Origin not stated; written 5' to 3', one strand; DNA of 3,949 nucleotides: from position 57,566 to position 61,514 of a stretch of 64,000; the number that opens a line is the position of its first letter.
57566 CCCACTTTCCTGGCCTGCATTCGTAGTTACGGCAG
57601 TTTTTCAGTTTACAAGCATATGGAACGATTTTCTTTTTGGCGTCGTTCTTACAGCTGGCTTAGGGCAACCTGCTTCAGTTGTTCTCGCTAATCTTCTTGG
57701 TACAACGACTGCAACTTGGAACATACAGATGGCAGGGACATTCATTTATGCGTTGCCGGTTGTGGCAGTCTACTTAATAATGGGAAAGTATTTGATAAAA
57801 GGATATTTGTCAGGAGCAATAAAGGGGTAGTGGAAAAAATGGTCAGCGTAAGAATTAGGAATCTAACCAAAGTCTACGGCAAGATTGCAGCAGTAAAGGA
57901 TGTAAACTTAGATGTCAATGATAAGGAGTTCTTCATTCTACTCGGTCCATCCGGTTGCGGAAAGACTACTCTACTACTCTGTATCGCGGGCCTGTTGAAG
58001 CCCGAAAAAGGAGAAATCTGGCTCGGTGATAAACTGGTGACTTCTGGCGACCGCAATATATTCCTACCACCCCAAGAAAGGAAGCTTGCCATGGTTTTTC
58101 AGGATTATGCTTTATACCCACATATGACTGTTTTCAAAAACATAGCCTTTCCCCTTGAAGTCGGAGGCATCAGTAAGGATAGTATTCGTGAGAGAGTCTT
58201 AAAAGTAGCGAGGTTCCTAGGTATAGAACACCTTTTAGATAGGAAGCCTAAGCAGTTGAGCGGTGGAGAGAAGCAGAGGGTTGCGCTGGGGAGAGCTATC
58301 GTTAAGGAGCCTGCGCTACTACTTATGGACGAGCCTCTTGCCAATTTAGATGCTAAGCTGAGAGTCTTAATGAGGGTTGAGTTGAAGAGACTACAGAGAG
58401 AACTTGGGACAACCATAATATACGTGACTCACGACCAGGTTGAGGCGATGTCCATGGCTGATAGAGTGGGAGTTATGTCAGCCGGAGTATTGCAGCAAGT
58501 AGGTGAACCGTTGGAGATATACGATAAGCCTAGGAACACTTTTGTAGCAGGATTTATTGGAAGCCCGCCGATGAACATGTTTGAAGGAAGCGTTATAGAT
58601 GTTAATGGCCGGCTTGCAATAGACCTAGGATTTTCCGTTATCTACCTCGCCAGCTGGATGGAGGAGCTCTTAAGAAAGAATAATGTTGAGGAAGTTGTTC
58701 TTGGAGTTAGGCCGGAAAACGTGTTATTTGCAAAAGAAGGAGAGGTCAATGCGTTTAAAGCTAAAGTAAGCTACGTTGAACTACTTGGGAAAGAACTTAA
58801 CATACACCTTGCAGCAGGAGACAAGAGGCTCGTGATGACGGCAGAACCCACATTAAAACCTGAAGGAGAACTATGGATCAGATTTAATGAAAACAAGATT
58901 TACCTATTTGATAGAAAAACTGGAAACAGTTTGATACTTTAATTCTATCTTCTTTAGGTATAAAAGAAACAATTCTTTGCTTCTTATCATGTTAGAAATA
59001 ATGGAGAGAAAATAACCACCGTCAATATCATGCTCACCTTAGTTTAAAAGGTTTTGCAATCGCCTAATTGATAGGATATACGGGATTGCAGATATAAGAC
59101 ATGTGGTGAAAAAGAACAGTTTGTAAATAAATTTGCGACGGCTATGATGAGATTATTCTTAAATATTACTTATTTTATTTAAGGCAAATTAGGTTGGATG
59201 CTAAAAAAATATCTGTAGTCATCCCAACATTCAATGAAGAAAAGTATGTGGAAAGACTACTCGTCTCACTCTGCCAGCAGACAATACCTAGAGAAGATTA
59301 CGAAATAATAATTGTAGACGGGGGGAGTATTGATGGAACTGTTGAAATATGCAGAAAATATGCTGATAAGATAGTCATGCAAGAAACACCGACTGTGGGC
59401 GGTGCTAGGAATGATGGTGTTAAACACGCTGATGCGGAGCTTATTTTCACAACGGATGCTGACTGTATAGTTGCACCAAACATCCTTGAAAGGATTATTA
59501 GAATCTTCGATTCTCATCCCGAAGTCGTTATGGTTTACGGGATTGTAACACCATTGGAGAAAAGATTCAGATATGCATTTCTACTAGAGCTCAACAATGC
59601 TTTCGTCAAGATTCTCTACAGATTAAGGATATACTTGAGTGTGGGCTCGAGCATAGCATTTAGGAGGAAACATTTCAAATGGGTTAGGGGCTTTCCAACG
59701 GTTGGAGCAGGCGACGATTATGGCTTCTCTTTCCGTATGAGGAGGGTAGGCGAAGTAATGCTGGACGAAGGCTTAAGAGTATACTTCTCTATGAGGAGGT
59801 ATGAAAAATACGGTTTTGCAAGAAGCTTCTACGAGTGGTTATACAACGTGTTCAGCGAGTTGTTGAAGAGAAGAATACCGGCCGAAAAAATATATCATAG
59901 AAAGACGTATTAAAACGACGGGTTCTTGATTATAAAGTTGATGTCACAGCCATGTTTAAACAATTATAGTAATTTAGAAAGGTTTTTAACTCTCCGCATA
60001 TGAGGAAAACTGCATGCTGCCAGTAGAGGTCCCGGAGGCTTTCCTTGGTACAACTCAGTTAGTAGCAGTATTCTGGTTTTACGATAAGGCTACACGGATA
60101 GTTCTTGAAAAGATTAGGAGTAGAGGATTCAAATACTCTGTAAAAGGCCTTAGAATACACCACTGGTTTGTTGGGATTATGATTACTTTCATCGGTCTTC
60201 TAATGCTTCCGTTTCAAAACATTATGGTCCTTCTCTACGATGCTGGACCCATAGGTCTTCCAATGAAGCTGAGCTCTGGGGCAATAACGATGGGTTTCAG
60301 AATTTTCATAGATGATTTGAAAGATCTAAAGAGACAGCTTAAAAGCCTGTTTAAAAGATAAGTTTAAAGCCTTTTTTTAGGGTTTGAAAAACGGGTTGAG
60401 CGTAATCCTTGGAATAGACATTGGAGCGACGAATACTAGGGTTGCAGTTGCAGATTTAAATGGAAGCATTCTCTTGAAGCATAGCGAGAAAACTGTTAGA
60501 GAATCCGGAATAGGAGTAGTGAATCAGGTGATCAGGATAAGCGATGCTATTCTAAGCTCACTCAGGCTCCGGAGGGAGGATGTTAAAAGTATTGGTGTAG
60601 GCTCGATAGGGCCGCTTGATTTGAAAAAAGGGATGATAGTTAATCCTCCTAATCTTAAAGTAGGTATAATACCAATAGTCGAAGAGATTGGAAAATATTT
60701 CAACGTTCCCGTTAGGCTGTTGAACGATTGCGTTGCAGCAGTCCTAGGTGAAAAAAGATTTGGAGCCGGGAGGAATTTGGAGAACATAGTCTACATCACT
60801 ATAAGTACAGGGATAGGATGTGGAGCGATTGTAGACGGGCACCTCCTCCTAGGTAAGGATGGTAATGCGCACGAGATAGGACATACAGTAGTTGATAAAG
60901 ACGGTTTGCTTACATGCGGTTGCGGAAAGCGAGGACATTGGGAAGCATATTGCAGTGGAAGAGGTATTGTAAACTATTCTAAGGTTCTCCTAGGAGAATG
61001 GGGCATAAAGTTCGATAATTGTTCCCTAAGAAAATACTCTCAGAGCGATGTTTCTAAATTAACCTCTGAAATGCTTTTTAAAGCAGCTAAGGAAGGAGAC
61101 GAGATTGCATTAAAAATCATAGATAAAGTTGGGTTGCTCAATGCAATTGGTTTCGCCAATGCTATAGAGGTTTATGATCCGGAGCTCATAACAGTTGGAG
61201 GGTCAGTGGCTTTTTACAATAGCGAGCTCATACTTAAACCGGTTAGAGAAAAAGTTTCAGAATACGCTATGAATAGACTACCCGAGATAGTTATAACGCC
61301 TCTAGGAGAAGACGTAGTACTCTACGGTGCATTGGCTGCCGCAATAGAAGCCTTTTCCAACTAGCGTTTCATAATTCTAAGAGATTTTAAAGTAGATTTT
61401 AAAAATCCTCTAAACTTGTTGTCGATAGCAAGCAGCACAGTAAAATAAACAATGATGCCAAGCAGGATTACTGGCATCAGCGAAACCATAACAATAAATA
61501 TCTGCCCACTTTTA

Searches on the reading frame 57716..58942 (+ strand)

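Call 41: search_protein_families(library=ncbifam, proteins=[window:57716-58942:+], max_evalue=0.01)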
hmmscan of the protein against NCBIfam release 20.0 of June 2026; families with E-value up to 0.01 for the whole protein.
window:57716-58942:+ (408 aa): 189 families (the best 25 are shown)
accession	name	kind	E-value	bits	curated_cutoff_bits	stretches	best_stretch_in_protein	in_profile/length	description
NF008653.0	PRK11650.1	subfamily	2.2e-124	415.2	432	1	42-404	1-353/357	sn-glycerol-3-phosphate ABC transporter ATP-binding protein UgpC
NF008233.0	PRK11000.1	equivalog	1.1e-106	356.8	568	1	42-379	1-332/369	maltose/maltodextrin ABC transporter ATP-binding protein MalK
NF040933.2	ABC_arch_GlcV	equivalog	5.4e-105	351.2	450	1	43-398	1-357/357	glucose ABC transporter ATP-binding protein GlcV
TIGR03265.1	PhnT2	equivalog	4.2e-93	312.4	457.7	1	44-369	4-314/353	putative 2-aminoethylphosphonate ABC transporter ATP-binding protein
NF006987.0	PRK09452.1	equivalog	6.1e-93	311.5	482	1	38-376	11-342/378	spermidine/putrescine ABC transporter ATP-binding protein PotA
NF040840.2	tungstate_WtpC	equivalog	3.6e-90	302.7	440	1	45-374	2-318/347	tungstate ABC transporter ATP-binding protein WtpC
TIGR01187.1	potA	subfamily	6.5e-90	301.5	355.6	1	75-369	1-288/325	polyamine ABC transporter ATP-binding protein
NF043075.1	MMSYN1_0197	equivalog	1.1e-86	290.9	550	1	45-397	3-338/341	spermidine/putrescine ABC transporter ATP-binding protein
NF008513.0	PRK11432.1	equivalog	1.5e-75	254.3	496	1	45-399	7-348/351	ferric ABC transporter ATP-binding protein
TIGR03258.1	PhnT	equivalog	1.9e-75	254.2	499.15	1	44-379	8-337/359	2-aminoethylphosphonate ABC transport system ATP-binding subunit PhnT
TIGR00968.1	3a0106s01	subfamily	7.1e-74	248.3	342.75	1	46-283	2-233/237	sulfate ABC transporter ATP-binding protein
NF008621.0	PRK11607.1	equivalog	1.7e-73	247.6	613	1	45-352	20-318/377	putrescine ABC transporter ATP-binding subunit PotG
NF008105.0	PRK10851.1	equivalog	4.8e-66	222.9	502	1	44-294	2-248/362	sulfate/thiosulfate ABC transporter ATP-binding protein CysA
TIGR01186.1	proV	subfamily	2e-65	221.3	326.6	1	55-284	4-233/363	betaine/proline/choline family ABC transporter ATP-binding protein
TIGR02142.1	modC_ABC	equivalog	3.7e-62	210.6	285.05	1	61-272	14-223/353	molybdenum ABC transporter ATP-binding protein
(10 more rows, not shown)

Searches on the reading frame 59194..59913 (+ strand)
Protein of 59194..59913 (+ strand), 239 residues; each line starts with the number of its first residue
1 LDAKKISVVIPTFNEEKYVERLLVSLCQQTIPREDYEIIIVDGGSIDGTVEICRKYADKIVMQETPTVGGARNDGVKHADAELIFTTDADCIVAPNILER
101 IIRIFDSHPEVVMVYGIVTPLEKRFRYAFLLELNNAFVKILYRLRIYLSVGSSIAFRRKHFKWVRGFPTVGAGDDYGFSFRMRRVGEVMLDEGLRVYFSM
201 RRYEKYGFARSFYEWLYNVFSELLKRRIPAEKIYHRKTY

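Call 72: search_protein_families(library=pfam, proteins=[window:59194-59913:+], max_evalue=0.05)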
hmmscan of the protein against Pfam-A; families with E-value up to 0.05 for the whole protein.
window:59194-59913:+ (239 aa): 6 families
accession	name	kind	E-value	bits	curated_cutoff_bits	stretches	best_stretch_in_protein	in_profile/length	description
PF00535.33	Glycos_transf_2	-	8.9e-32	110.8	23.3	1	7-161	1-156/168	Glycosyl transferase family 2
PF13641.12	Glyco_tranf_2_3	-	4.3e-14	53.5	27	1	6-197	3-202/230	Glycosyltransferase like family 2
PF10111.15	Glyco_tranf_2_2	-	3.3e-10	40.4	27.3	1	7-107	1-108/276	Glycosyltransferase like family 2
PF13506.12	Glyco_transf_21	-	2.1e-07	31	21.7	1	75-186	25-141/174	Glycosyl transferase family 21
PF13632.12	Glyco_trans_2_3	-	8.7e-05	22.9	27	1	84-186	2-110/198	Glycosyl transferase family group 2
PF13712.12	Glyco_tranf_2_5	-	0.024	14.8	27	1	58-114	31-88/210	Glycosyltransferase like family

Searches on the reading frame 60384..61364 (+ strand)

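Call 72: search_protein_families(library=pfam, proteins=[window:60384-61364:+], max_evalue=0.05)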
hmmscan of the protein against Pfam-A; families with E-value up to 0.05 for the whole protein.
window:60384-61364:+ (326 aa): 4 families
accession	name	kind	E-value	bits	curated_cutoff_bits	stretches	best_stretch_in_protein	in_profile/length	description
PF00480.26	ROK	-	2.6e-58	198.3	22.9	1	9-304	2-271/294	ROK family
PF01869.26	BcrAD_BadFG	-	1e-05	25.6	31.5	1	9-74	1-69/271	BadF/BadG/BcrA/BcrD ATPase family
PF00370.27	FGGY_N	-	0.0024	18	28.8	1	7-40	1-34/245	FGGY family of carbohydrate kinases, N-terminal domain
PF04312.18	DUF460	-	0.0096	16.1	28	1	6-42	31-66/135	Protein of unknown function (DUF460)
